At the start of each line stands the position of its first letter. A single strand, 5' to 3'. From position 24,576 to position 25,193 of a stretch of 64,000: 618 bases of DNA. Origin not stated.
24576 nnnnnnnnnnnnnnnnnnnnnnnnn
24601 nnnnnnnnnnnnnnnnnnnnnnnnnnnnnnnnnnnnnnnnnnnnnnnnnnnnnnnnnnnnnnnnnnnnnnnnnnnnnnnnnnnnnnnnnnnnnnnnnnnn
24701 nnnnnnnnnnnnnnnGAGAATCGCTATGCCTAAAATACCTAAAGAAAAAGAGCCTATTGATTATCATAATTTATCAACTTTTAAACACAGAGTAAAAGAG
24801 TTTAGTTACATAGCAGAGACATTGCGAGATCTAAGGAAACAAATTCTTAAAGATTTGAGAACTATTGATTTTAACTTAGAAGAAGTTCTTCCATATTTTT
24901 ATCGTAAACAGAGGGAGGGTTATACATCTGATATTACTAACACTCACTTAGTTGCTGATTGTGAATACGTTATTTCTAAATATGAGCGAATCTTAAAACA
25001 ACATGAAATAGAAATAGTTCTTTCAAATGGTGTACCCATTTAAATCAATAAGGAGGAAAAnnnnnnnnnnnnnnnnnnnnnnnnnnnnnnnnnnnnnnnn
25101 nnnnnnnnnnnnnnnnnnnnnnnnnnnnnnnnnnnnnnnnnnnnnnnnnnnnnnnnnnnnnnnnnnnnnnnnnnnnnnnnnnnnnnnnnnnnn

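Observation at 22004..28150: Compact two-gene multisubunit RNAP with inverted beta' then beta order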

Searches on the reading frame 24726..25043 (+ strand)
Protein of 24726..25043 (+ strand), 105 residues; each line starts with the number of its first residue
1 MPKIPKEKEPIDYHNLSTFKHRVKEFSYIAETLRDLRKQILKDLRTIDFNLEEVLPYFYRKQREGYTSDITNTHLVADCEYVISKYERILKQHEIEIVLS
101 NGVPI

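Call 3: search_protein_families(library=pfam, proteins=[window:24726-25043:+], max_evalue=0.1)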
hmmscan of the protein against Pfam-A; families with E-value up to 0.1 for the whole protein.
window:24726-25043:+ (105 aa): 1 family
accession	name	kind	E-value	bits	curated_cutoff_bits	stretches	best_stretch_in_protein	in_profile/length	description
PF10484.15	MRP-S23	-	0.082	13.6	22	0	40-95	54-110/128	Mitochondrial ribosomal protein S23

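Call 4: search_protein_families(library=phrogs, proteins=[window:24726-25043:+], max_evalue=0.01)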
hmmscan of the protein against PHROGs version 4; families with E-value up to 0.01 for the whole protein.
window:24726-25043:+ (105 aa): 0 families

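Call 21: search_solved_structures(query=window:24726-25043:+, max_evalue=10)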
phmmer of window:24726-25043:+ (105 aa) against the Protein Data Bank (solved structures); distinct sequences matched with E-value up to 10: 7.
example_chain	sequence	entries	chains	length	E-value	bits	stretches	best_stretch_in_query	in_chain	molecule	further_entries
6zbc_D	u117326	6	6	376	0.36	14.7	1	28-94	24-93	Merozoite surface protein 1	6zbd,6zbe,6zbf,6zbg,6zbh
5kn7_B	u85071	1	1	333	0.56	14.1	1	9-82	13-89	Lipid A biosynthesis lauroyl acyltransferase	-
5knk_B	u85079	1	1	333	0.56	14.1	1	9-82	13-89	Lipid A biosynthesis lauroyl acyltransferase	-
6zbj_B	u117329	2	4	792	0.8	13.6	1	27-93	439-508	Merozoite surface protein-1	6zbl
7fcr_A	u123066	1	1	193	0.87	13.5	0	26-86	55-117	Apolipoprotein E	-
7fcs_A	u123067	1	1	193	1.1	13.1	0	26-86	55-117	Apolipoprotein E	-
1lpe_A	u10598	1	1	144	3.4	11.6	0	26-85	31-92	APOLIPOPROTEIN E3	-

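Call 107: search_dna_similar(query=window:24726-25040:+, collection=phages, mode=protein, max_evalue=0.01, max_rows=5)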
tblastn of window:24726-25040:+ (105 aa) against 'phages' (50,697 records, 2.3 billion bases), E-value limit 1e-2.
No match.
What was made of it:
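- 24726..25043 (+): 105-aa ORF with no known relatives, in the variable slot between beta' and beta. No Pfam, PHROG or PDB match, and no tblastn hit in GenBank phages (calls 3, 4, 21, 107).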
